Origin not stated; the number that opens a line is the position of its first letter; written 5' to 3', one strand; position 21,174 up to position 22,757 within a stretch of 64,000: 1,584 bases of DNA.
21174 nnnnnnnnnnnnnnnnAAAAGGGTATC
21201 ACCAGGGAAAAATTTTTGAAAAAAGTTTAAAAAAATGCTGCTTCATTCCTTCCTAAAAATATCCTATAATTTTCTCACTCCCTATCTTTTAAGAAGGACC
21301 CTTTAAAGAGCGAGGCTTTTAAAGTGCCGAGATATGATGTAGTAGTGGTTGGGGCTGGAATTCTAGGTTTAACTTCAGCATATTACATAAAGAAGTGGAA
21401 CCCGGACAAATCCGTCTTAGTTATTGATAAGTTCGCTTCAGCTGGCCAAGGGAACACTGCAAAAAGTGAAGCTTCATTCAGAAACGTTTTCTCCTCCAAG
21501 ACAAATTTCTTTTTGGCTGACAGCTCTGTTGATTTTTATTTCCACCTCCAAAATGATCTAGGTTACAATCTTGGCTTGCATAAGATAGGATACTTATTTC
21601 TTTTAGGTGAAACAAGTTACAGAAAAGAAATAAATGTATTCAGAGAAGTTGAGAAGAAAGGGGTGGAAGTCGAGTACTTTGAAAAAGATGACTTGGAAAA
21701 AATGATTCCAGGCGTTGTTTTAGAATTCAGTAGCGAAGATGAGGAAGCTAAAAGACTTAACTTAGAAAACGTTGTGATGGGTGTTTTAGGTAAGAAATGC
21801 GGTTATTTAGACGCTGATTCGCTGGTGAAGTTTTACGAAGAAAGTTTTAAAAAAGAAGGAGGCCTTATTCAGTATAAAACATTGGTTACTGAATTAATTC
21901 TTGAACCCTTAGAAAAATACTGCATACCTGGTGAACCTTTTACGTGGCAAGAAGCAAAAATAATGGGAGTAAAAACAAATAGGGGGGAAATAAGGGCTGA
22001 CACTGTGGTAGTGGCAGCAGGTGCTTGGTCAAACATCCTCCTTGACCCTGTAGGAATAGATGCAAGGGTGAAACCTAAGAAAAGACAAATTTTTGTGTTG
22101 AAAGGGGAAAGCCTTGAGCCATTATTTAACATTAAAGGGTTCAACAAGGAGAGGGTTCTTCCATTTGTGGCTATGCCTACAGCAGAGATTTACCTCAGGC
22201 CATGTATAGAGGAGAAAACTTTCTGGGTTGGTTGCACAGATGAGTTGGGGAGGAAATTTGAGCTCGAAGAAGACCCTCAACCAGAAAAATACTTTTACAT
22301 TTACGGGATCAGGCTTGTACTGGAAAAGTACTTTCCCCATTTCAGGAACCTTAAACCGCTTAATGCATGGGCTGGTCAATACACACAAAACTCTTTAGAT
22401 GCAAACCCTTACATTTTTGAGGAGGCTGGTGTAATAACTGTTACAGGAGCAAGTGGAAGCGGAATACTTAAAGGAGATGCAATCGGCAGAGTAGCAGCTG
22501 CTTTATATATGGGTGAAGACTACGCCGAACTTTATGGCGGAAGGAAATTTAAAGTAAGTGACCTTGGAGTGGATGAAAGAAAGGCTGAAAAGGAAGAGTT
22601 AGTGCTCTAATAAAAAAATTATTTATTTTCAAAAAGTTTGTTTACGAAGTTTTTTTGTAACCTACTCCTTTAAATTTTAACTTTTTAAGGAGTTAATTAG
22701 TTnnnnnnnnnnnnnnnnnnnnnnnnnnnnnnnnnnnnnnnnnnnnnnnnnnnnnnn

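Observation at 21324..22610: Paralogous DAO-family flavoproteins each parked next to an MttB-like gene (second copy at 44622..45890)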

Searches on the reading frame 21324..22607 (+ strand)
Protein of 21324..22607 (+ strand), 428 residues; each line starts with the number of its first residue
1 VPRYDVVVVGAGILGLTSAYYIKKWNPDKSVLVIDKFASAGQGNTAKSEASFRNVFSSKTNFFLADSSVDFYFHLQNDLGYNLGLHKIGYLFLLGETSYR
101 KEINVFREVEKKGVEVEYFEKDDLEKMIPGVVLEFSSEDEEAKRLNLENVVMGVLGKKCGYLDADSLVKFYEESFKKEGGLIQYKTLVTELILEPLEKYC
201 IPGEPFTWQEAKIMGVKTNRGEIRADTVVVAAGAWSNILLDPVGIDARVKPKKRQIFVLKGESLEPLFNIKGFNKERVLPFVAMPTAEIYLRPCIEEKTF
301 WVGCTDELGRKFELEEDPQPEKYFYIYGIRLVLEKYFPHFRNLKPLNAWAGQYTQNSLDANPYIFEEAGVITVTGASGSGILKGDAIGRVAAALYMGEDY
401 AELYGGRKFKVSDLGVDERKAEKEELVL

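Call 5: search_protein_families(library=pfam, proteins=[window:21324-22607:+])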
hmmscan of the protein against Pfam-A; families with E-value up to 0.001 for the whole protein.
window:21324-22607:+ (428 aa): 6 families
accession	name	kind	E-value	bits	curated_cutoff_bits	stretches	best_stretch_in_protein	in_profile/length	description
PF01266.30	DAO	-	2.6e-42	146.1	27.9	1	5-394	1-353/353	FAD dependent oxidoreductase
PF01946.23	Thi4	-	2.6e-06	27.3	26.2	1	4-47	18-60/235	Thi4 family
PF13450.12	NAD_binding_8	-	4.2e-05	24.2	21.9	1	8-41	1-32/68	NAD(P)-binding Rossmann-like domain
PF00890.30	FAD_binding_2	-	0.00011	21.9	20.4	1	5-80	1-72/414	FAD binding domain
PF07992.20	Pyr_redox_2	-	0.00033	20.6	26.1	0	4-42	1-31/291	Pyridine nucleotide-disulphide oxidoreductase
PF06039.21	Mqo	-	0.0004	19.5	27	1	4-46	3-45/489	Malate:quinone oxidoreductase (Mqo)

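Call 6: search_protein_families(library=ncbifam, proteins=[window:21324-22607:+], max_evalue=0.00001)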
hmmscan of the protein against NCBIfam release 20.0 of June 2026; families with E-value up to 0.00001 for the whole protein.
window:21324-22607:+ (428 aa): 10 families
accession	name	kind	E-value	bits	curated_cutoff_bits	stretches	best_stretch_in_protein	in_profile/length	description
TIGR01377.1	soxA_mon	subfamily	7e-20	71.1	479.65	1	4-394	1-357/381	amino oxidase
TIGR01373.1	soxB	subfamily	2.2e-19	69.6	529.45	1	2-268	29-270/407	sarcosine oxidase subunit beta family protein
NF008425.0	PRK11259.1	equivalog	5.4e-14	51.9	257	1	2-397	3-360/377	N-methyl-L-tryptophan oxidase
NF001933.0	PRK00711.1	subfamily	6e-12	45.3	383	1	208-253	229-274/429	D-amino acid dehydrogenase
TIGR02352.1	thiamin_ThiO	equivalog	2.1e-10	40.2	250.8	1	6-393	1-345/351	glycine oxidase ThiO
NF050086.1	pipecolate_AmaA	exception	2.9e-09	36.1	600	0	327-399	312-384/425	L-pipecolate oxidase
TIGR03364.1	HpnW_proposed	hypoth_equivalog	1.3e-07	31.1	285.1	0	4-47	1-41/365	TIGR03364 family FAD-dependent oxidoreductase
NF040813.1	pro_dh_Thprot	equivalog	4.5e-07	29.3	600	0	6-40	2-34/362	D-proline dehydrogenase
TIGR03329.1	Phn_aa_oxid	hypoth_equivalog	1.8e-06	27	632.8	0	4-43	25-63/460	putative aminophosphonate oxidoreductase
NF008726.1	PRK11728.1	equivalog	2.5e-06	26.6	299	0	4-48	1-45/389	L-2-hydroxyglutarate oxidase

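Call 7: search_solved_structures(query=window:21324-22607:+, max_evalue=0.01)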
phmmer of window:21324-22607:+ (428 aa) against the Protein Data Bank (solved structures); distinct sequences matched with E-value up to 0.01: 38.
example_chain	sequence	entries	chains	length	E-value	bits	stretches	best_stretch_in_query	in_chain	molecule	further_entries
3axb_A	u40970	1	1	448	6.6e-85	288.7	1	1-428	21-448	Putative oxidoreductase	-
3vqr_A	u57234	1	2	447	2.1e-84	287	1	1-427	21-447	Putative oxidoreductase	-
1y56_B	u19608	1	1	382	1.1e-17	67.3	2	206-395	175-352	sarcosine oxidase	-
3ada_B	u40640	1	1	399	1e-09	40.9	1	3-129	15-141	SARCOSINE OXIDASE BETA SUBUNIT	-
1vrq_B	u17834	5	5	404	1.1e-09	40.9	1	3-129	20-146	Sarcosine oxidase beta subunit | Subunit beta of sarcosine oxidase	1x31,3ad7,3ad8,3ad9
2gag_B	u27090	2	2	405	1.9e-09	40.1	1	3-129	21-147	heterotetrameric sarcosine oxidase beta-subunit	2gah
3if9_A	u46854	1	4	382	9.3e-08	34.5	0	3-76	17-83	Glycine oxidase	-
3bhf_A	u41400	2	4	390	1.2e-07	34.1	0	3-133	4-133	Monomeric sarcosine oxidase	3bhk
1l9c_A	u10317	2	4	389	1.2e-07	34.1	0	3-133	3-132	Monomeric Sarcosine Oxidase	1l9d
1el5_A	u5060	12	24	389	1.4e-07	33.9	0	3-133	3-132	SARCOSINE OXIDASE | SARCOSINE OXIDE | Monomeric sarcosine oxidase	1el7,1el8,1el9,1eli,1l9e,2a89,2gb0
3m12_A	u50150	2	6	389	1.5e-07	33.8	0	3-133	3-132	Monomeric Sarcosine Oxidase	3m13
1ryi_A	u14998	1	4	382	1.5e-07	33.8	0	211-256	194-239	GLYCINE OXIDASE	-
9u3b_A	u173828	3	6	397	1.5e-07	33.8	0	3-133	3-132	Monomeric sarcosine oxidase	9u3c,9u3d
3m0o_A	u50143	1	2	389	1.6e-07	33.7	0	3-133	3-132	Monomeric sarcosine oxidase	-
1ng3_A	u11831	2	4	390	1.6e-07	33.7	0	211-256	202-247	Glycine oxidase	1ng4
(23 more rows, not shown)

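Call 14: find_homologous_proteins(query=window:21324-22607:+, max_evalue=1e-20)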
Query window:21324-22607:+ (428 aa): 1392 proteins with E <= 1e-20 among 8000 candidates; the best 120 are listed.
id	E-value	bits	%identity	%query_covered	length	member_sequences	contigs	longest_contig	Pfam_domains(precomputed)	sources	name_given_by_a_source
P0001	3.0e-286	967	100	100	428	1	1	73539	PF01946.24,PF01266.31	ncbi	-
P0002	6.6e-197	673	68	100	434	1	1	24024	PF01266.31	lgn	-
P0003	1.2e-194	665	68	100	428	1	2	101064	PF01266.31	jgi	-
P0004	9.6e-193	659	67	99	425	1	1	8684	PF01266.31,PF13450.13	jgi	jgi:glycine/D-amino acid oxidase-like deaminating enzyme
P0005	3.1e-189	647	65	100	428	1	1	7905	PF01266.31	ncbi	-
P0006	6.9e-184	630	63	100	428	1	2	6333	PF01266.31,PF13450.13,PF00890.31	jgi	-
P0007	2.9e-173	595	59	100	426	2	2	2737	PF01266.31,PF13450.13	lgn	-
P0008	1.4e-167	576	58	100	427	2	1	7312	PF01946.24,PF01266.31,PF13450.13,PF00890.31,PF07992.21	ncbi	-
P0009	5.9e-166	571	58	100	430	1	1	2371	PF01946.24,PF01266.31,PF00890.31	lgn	-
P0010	1.2e-164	566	57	100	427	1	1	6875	PF01946.24,PF01266.31,PF13450.13,PF07992.21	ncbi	ncbi:MAG: NAD(P)/FAD-dependent oxidoreductase [Candidatus Hodarchaeota archaeon]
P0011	7.8e-161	554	56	100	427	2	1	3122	PF01266.31,PF13454.13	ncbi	ncbi:MAG: NAD(P)/FAD-dependent oxidoreductase [Promethearchaeota archaeon]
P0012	2.8e-154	532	57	100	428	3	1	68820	PF01946.24,PF01266.31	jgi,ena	-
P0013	1.0e-152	527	54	100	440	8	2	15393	PF01946.24,PF01266.31,PF13450.13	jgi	-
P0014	1.5e-151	523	56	100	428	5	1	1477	PF01946.24,PF01266.31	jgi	-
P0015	2.5e-151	522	55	100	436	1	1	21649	PF01946.24,PF01266.31,PF13450.13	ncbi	-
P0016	2.8e-150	519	54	100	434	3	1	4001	PF01946.24,PF01266.31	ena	-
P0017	4.3e-150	518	54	100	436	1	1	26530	PF01946.24,PF01266.31,PF13450.13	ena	-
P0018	4.3e-150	518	54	100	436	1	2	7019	PF01946.24,PF01266.31,PF13450.13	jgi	-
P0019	4.3e-150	518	54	100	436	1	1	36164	PF01946.24,PF01266.31,PF13450.13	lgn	-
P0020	5.8e-150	518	54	100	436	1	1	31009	PF01946.24,PF01266.31,PF13450.13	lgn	-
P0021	5.8e-150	518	54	100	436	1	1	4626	PF01946.24,PF01266.31,PF13450.13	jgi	-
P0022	2.6e-148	512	54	99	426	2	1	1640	PF01266.31,PF13450.13,PF00890.31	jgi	jgi:FAD-dependent oxidoreductase domain-containing protein 1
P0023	1.0e-147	511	54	100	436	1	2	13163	PF01946.24,PF01266.31,PF13450.13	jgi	-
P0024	4.1e-147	509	53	100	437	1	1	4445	PF01946.24,PF01266.31,PF13450.13,PF00890.31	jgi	-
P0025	5.0e-147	508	54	100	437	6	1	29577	PF01946.24,PF01266.31,PF13450.13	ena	-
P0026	6.0e-147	508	53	100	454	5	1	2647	PF01266.31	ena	-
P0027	6.6e-147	508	54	100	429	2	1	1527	PF01946.24,PF01266.31,PF13450.13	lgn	-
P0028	7.7e-147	508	54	100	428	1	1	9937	PF01946.24,PF01266.31,PF07992.21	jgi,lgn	-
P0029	1.1e-146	507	53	99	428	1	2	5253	PF01946.24,PF01266.31,PF00890.31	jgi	jgi:FAD-dependent oxidoreductase domain-containing protein 1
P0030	1.5e-146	507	53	100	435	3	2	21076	PF01266.31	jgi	jgi:glycine/D-amino acid oxidase-like deaminating enzyme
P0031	2.1e-146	506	53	100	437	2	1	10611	PF01946.24,PF01266.31,PF13450.13,PF00890.31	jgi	-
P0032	3.9e-146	505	53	100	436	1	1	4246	PF01946.24,PF01266.31,PF13450.13,PF00890.31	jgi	-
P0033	7.8e-146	504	54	100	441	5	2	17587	PF01946.24,PF01266.31,PF13450.13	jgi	-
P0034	9.1e-146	504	53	99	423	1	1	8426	PF01946.24,PF01266.31,PF13450.13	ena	-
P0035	1.4e-145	504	53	100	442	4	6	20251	PF01946.24,PF01266.31,PF13450.13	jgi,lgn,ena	-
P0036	1.4e-145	503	53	100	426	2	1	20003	PF01266.31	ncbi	ncbi:MAG: NAD(P)/FAD-dependent oxidoreductase [Candidatus Bathyarchaeia archaeon]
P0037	1.5e-145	503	53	100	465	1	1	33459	PF01946.24,PF01266.31,PF13450.13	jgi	-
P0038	2.1e-145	503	53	100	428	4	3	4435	PF01946.24,PF01266.31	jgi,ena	-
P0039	2.2e-145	503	52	99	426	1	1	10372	PF01266.31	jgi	jgi:FAD-dependent oxidoreductase domain-containing protein 1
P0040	2.7e-145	503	54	99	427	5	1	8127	PF01946.24,PF01266.31,PF13450.13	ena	-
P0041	5.1e-145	502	53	100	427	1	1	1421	PF01946.24,PF01266.31,PF13450.13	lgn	-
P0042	6.8e-145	501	53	100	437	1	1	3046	PF01946.24,PF01266.31,PF13450.13,PF00890.31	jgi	-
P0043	7.5e-145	501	54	100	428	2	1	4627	PF01266.31,PF13450.13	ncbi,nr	ncbi:MAG: FAD-dependent oxidoreductase [Nitrososphaeria archaeon]|nr:FAD-dependent oxidoreductase [N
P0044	1.0e-144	501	52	99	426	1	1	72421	PF01946.24,PF01266.31,PF06039.22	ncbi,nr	ncbi:MAG: FAD-binding oxidoreductase [Candidatus Bathyarchaeota archaeon]|nr:FAD-binding oxidoreduct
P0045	1.3e-144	500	52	99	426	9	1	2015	PF01266.31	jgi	jgi:FAD-dependent oxidoreductase domain-containing protein 1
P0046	1.3e-144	500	53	100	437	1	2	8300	PF01946.24,PF01266.31,PF13450.13,PF00890.31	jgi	-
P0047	1.6e-144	500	50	99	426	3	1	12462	PF01946.24,PF01266.31,PF13450.13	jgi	jgi:glycine/D-amino acid oxidase-like deaminating enzyme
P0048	1.8e-144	500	52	99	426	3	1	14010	PF01946.24,PF01266.31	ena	-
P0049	1.9e-144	500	50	100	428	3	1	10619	PF01266.31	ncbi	ncbi:MAG: NAD(P)/FAD-dependent oxidoreductase [Candidatus Geothermarchaeales archaeon]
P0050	1.9e-144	500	53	97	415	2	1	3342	PF01266.31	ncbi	ncbi:MAG: NAD(P)/FAD-dependent oxidoreductase, partial [Candidatus Bathyarchaeia archaeon]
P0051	2.1e-144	500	53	100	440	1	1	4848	PF01946.24,PF01266.31,PF13450.13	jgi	jgi:glycine/D-amino acid oxidase-like deaminating enzyme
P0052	2.2e-144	500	51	99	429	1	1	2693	PF01266.31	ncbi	-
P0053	2.8e-144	499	53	99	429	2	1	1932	PF01946.24,PF01266.31,PF13450.13,PF00890.31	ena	-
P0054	3.6e-144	499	53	99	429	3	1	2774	PF01946.24,PF01266.31,PF13450.13,PF00890.31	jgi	jgi:FAD-dependent oxidoreductase domain-containing protein 1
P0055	3.8e-144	499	52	99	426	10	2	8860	PF01266.31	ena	-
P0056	3.9e-144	499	53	100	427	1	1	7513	PF01946.24,PF01266.31,PF13450.13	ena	-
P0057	4.5e-144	499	53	99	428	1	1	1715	PF01946.24,PF01266.31,PF13450.13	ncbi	-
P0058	5.2e-144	498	51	99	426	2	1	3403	PF01946.24,PF01266.31,PF13450.13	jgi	jgi:FAD-dependent oxidoreductase domain-containing protein 1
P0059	8.7e-144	498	51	100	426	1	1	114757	PF01266.31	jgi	-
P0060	8.9e-144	498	52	100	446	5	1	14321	PF01946.24,PF01266.31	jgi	-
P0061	1.1e-143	497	52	99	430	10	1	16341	PF01266.31,PF13450.13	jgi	jgi:glycine/D-amino acid oxidase-like deaminating enzyme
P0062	1.9e-143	496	50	99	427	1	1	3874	PF01946.24,PF01266.31,PF13450.13,PF00890.31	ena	-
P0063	1.9e-143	496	52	99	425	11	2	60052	PF01266.31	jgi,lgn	-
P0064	2.4e-143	496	51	100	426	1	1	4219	PF01266.31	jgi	jgi:glycine/D-amino acid oxidase-like deaminating enzyme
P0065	3.4e-143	496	52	99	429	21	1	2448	PF01946.24,PF01266.31,PF13450.13,PF00890.31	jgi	jgi:FAD-dependent oxidoreductase domain-containing protein 1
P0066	3.8e-143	495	53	100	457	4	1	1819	PF01266.31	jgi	-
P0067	4.2e-143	495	52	100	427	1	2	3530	PF01266.31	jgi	-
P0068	4.8e-143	495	53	99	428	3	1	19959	PF01946.24,PF01266.31,PF13450.13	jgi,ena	-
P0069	5.7e-143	495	53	99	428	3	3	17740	PF01946.24,PF01266.31,PF13450.13,PF00890.31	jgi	jgi:FAD-dependent oxidoreductase domain-containing protein 1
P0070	5.9e-143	495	50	99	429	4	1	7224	PF01266.31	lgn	-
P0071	6.3e-143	495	52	100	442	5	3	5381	PF01946.24,PF01266.31,PF13450.13,PF00890.31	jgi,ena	-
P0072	8.7e-143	494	50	99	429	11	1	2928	PF01946.24,PF01266.31,PF13450.13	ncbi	-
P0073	9.2e-143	494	52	99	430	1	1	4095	PF01946.24,PF01266.31,PF13450.13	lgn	-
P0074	1.0e-142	494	51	99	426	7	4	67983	PF01266.31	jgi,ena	jgi:FAD-dependent oxidoreductase domain-containing protein 1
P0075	1.0e-142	494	52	99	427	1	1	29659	PF01266.31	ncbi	-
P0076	1.3e-142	494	50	100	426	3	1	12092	PF01946.24,PF01266.31,PF13450.13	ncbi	-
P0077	1.5e-142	493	51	96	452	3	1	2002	PF01946.24,PF01266.31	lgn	-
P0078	1.6e-142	493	51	99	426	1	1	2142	PF01266.31,PF13450.13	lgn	-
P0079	1.8e-142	493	53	99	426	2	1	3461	PF01266.31,PF13450.13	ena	-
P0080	1.9e-142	493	51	99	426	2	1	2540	PF01266.31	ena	-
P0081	2.0e-142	493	50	99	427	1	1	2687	PF01946.24,PF01266.31,PF00890.31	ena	-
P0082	2.2e-142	493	52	99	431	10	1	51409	PF01266.31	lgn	-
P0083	2.3e-142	493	52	99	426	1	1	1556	PF01266.31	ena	-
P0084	2.8e-142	493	51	100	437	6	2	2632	PF01946.24,PF01266.31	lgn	-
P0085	3.9e-142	492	52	100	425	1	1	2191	PF01946.24,PF01266.31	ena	-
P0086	5.5e-142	492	52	100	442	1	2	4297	PF01946.24,PF01266.31,PF13450.13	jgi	-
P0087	6.0e-142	492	51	99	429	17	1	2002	PF01266.31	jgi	jgi:FAD-dependent oxidoreductase domain-containing protein 1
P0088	7.4e-142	491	50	100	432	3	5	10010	PF01946.24,PF01266.31,PF13450.13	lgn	-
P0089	7.7e-142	491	52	99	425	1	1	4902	PF01266.31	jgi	-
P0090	7.8e-142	491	52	99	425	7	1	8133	PF01266.31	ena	-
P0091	9.2e-142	491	51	99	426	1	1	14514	PF01266.31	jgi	jgi:FAD-dependent oxidoreductase domain-containing protein 1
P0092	9.7e-142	491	51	99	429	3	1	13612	PF01266.31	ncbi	-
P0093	1.0e-141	491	52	99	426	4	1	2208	PF01946.24,PF01266.31,PF00890.31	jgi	-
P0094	2.1e-141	490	51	99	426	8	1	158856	PF01266.31,PF13450.13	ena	-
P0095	2.1e-141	490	50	99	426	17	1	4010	PF01946.24,PF01266.31,PF13450.13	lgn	-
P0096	2.2e-141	490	52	100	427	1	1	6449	PF01266.31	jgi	-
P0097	2.7e-141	489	50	99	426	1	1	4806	PF01266.31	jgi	jgi:glycine/D-amino acid oxidase-like deaminating enzyme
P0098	2.8e-141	489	52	99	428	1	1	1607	PF01946.24,PF01266.31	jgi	-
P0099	2.9e-141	489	52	99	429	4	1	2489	PF01946.24,PF01266.31,PF00890.31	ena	-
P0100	4.0e-141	489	53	98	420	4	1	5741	PF01266.31,PF13450.13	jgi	-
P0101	4.1e-141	489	52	99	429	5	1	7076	PF01946.24,PF01266.31,PF13450.13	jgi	-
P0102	5.7e-141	488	52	100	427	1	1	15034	PF01266.31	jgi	-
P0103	7.5e-141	488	51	99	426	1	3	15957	PF01946.24,PF01266.31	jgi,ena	jgi:glycine/D-amino acid oxidase-like deaminating enzyme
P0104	9.5e-141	488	51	100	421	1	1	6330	PF01946.24,PF01266.31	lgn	-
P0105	9.5e-141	488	51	100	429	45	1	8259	PF01266.31,PF13450.13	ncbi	-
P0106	9.5e-141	488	52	100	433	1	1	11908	PF01946.24,PF01266.31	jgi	jgi:glycine/D-amino acid oxidase-like deaminating enzyme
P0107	9.6e-141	488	51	99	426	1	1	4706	PF01266.31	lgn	-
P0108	9.8e-141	488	50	99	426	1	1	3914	PF01946.24,PF01266.31,PF13450.13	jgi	jgi:FAD-dependent oxidoreductase domain-containing protein 1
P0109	1.2e-140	487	51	99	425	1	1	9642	PF01266.31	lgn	-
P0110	1.3e-140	487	51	99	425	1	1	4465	PF01266.31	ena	-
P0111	1.8e-140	487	51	99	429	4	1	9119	PF01946.24,PF01266.31,PF13450.13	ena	-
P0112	2.0e-140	487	51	98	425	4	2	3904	PF01266.31,PF00890.31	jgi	-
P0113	2.0e-140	486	51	99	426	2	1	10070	PF01946.24,PF01266.31,PF13450.13,PF00890.31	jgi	-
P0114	2.3e-140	486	51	99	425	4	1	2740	PF01266.31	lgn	-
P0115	2.6e-140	486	50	99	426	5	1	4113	PF01946.24,PF01266.31,PF13450.13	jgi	jgi:FAD-dependent oxidoreductase domain-containing protein 1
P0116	2.9e-140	486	52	100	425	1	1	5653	PF01266.31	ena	-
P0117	3.3e-140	486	51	99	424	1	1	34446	PF01266.31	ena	-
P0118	3.4e-140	486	52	99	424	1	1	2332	PF01946.24,PF01266.31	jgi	-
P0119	3.7e-140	486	50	99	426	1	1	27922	PF01266.31,PF00890.31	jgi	-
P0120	4.4e-140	485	50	99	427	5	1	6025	PF01946.24,PF01266.31,PF00890.31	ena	-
